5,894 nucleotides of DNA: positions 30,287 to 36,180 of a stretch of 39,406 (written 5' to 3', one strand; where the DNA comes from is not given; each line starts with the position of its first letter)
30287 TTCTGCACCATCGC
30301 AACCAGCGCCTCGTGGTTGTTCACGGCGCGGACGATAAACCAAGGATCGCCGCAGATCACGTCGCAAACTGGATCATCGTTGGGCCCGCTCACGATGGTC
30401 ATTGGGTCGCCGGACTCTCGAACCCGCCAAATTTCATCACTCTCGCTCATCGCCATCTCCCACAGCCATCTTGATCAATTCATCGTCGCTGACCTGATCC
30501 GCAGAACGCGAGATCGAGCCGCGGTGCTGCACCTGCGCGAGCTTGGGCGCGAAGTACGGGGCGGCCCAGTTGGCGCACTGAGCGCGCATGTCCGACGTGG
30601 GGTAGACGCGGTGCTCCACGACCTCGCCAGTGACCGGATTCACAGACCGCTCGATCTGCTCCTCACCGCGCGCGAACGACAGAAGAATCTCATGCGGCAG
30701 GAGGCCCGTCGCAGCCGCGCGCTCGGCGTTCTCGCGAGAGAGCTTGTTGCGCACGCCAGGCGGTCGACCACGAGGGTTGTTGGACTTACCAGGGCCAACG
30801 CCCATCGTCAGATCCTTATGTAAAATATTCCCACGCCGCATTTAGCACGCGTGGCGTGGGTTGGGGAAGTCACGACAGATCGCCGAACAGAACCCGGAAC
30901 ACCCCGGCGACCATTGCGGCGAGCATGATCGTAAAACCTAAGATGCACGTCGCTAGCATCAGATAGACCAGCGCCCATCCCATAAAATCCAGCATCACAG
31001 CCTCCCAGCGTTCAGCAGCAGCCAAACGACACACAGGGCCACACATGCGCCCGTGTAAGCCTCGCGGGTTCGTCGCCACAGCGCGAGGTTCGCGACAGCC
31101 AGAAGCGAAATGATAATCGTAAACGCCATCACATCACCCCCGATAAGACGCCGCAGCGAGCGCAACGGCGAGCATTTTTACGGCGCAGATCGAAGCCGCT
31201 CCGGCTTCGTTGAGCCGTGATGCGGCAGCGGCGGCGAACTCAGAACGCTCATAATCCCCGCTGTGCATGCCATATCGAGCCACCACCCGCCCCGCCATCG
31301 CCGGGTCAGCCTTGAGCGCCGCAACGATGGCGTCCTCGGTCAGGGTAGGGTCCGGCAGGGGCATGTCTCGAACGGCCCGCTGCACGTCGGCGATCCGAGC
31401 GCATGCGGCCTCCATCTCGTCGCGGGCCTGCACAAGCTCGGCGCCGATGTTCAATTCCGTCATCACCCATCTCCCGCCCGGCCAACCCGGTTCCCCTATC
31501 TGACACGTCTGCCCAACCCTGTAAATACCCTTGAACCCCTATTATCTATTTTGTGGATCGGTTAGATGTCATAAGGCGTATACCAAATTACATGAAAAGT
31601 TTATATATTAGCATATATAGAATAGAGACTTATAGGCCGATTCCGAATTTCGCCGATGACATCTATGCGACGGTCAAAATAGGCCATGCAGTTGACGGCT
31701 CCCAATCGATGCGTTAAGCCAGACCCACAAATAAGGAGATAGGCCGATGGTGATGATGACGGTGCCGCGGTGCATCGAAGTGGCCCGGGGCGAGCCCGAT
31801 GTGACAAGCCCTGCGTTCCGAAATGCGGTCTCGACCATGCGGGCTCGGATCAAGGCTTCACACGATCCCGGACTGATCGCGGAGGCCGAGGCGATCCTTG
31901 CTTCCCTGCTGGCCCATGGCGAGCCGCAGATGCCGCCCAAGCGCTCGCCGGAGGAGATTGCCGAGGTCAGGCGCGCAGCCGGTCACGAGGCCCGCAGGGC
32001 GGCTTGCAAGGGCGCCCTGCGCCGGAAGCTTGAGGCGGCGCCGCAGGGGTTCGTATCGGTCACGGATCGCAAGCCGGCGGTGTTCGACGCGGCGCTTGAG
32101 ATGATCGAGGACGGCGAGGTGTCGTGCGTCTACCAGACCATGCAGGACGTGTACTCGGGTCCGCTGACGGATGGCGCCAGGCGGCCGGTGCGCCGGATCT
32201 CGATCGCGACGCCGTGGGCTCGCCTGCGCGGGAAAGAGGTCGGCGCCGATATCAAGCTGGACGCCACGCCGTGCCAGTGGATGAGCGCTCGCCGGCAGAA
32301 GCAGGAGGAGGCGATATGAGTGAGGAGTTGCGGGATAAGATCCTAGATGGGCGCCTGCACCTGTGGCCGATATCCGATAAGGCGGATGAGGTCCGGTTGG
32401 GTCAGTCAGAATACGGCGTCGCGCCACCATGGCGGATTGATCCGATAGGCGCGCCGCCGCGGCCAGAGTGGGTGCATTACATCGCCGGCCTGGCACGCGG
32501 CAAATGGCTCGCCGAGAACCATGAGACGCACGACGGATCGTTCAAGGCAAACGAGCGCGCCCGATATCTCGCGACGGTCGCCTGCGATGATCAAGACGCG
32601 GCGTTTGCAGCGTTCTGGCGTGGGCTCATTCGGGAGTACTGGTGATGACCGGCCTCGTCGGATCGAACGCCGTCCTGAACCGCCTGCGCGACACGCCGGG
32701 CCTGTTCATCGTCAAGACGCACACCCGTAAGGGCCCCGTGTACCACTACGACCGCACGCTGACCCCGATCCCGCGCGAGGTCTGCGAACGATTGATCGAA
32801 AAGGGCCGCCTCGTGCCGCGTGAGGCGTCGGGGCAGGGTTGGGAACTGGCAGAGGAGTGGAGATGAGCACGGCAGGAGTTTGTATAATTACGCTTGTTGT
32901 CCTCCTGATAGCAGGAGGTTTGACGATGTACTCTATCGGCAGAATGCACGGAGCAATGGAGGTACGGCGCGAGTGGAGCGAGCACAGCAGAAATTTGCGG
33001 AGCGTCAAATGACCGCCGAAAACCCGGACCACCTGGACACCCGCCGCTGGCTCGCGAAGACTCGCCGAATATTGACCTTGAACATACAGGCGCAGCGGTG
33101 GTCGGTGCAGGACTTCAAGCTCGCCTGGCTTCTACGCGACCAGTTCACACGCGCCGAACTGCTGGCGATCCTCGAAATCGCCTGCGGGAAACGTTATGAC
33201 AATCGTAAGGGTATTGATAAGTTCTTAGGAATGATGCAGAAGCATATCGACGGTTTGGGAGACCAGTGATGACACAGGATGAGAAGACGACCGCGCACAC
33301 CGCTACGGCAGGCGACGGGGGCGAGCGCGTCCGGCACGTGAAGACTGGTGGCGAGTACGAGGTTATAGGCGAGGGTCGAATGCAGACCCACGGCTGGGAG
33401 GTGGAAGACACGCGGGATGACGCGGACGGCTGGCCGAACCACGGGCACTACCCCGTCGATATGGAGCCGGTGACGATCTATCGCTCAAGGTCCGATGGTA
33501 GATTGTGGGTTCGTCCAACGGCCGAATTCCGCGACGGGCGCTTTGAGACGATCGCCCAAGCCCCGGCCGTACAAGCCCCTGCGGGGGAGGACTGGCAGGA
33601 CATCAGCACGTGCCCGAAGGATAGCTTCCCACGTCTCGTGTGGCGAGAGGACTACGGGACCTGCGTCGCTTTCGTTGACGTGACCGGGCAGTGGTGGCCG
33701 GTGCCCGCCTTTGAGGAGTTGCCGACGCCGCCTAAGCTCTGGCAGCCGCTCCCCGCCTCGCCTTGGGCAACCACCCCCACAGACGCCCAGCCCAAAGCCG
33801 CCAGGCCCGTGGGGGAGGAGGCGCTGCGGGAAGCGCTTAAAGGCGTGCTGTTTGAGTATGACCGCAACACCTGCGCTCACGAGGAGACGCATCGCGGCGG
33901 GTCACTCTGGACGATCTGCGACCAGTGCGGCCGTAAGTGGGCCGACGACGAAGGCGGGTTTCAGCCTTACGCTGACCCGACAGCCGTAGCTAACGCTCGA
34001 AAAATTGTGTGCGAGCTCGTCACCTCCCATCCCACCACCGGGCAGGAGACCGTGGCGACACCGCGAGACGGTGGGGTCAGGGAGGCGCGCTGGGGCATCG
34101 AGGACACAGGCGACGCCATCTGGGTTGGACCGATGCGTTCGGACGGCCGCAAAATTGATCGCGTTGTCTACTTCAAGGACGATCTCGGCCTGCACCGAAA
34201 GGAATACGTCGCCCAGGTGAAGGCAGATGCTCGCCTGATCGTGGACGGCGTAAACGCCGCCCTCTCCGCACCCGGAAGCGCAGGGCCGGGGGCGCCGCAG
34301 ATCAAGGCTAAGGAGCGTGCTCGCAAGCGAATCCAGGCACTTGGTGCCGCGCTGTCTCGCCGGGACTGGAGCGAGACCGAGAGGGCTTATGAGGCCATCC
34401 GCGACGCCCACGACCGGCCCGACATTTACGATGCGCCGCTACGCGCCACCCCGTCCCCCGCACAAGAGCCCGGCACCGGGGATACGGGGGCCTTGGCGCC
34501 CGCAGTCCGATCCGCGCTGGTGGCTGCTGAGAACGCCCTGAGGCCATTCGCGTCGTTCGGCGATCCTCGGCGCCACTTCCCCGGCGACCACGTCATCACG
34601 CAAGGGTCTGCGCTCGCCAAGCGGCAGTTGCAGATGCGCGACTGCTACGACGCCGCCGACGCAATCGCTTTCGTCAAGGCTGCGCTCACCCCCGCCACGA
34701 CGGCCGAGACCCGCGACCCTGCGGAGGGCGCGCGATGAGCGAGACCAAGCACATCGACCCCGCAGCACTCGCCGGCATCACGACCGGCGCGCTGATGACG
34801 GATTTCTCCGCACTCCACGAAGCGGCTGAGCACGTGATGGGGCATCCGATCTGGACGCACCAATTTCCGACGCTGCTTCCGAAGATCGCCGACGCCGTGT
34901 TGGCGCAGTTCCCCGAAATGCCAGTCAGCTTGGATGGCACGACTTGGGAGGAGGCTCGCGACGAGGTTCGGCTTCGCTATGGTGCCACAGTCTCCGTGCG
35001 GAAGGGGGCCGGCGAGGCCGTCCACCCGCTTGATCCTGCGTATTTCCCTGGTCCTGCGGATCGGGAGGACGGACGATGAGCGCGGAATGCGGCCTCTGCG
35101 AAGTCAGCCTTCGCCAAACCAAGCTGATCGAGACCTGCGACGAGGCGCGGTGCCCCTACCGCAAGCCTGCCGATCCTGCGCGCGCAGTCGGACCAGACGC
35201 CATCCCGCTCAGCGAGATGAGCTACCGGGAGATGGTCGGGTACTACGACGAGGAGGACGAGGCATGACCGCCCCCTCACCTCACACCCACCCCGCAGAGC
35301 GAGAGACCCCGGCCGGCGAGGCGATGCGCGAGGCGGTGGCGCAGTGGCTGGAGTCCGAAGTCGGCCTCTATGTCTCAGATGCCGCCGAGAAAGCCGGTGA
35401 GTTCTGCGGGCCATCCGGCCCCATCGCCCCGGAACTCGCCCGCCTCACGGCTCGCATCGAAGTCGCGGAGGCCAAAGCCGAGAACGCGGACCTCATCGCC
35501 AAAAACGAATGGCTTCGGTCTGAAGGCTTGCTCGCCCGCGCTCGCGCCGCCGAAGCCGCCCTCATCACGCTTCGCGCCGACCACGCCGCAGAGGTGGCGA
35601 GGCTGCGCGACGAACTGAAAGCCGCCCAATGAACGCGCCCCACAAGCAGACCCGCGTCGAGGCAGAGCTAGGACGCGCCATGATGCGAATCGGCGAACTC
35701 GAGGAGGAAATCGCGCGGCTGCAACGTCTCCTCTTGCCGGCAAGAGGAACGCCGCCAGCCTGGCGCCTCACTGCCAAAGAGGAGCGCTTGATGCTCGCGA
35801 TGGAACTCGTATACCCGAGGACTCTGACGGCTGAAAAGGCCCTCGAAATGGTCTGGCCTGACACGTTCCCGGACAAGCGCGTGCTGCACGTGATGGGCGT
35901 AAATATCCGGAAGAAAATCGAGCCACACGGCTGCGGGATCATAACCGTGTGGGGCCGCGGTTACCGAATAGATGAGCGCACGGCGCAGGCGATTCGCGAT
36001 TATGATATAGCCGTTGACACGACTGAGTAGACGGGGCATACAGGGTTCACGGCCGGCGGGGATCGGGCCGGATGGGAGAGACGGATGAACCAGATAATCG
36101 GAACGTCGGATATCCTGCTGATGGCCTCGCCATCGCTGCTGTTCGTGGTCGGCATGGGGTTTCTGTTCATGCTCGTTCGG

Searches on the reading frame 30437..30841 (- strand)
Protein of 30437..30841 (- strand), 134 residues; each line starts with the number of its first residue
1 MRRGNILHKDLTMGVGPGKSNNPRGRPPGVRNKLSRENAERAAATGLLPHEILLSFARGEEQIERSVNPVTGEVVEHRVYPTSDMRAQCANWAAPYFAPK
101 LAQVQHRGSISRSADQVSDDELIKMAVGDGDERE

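Call 96: search_protein_families(library=pfam, proteins=[window:30437-30841:-], max_evalue=0.05)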
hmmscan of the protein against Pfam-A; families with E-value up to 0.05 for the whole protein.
window:30437-30841:- (134 aa): 1 family
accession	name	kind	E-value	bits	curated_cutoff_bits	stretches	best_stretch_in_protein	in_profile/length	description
PF18932.5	DUF5681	-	6.3e-05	23.9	27.5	1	17-44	7-34/77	Family of unknown function (DUF5681)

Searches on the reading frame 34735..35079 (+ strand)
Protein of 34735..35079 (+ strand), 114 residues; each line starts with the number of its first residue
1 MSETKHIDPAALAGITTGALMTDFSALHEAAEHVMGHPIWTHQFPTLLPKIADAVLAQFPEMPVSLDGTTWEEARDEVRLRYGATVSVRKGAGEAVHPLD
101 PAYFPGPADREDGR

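Call 96: search_protein_families(library=pfam, proteins=[window:34735-35079:+], max_evalue=0.05)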
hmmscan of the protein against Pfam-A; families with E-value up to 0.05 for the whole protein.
window:34735-35079:+ (114 aa): 1 family
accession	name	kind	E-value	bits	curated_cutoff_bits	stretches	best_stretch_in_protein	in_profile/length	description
PF24875.1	DUF7736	-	8.2e-17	61.6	25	1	10-63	4-57/59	Domain of unknown function (DUF7736)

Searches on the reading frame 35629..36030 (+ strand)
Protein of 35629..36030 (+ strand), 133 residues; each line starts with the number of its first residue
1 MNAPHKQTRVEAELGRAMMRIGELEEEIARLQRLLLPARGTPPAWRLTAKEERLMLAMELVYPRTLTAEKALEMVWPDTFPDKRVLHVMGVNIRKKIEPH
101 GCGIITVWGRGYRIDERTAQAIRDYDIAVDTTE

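Call 96: search_protein_families(library=pfam, proteins=[window:35629-36030:+], max_evalue=0.05)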
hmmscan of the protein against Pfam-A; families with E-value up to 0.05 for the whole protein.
window:35629-36030:+ (133 aa): 2 families
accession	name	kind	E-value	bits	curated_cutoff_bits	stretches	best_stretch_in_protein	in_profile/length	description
PF00486.34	Trans_reg_C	-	4.6e-10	39.9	26.2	1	46-114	5-77/77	Transcriptional regulatory protein, C terminal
PF14559.12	TPR_19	-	0.035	14.9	25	0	8-50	25-67/68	Tetratricopeptide repeat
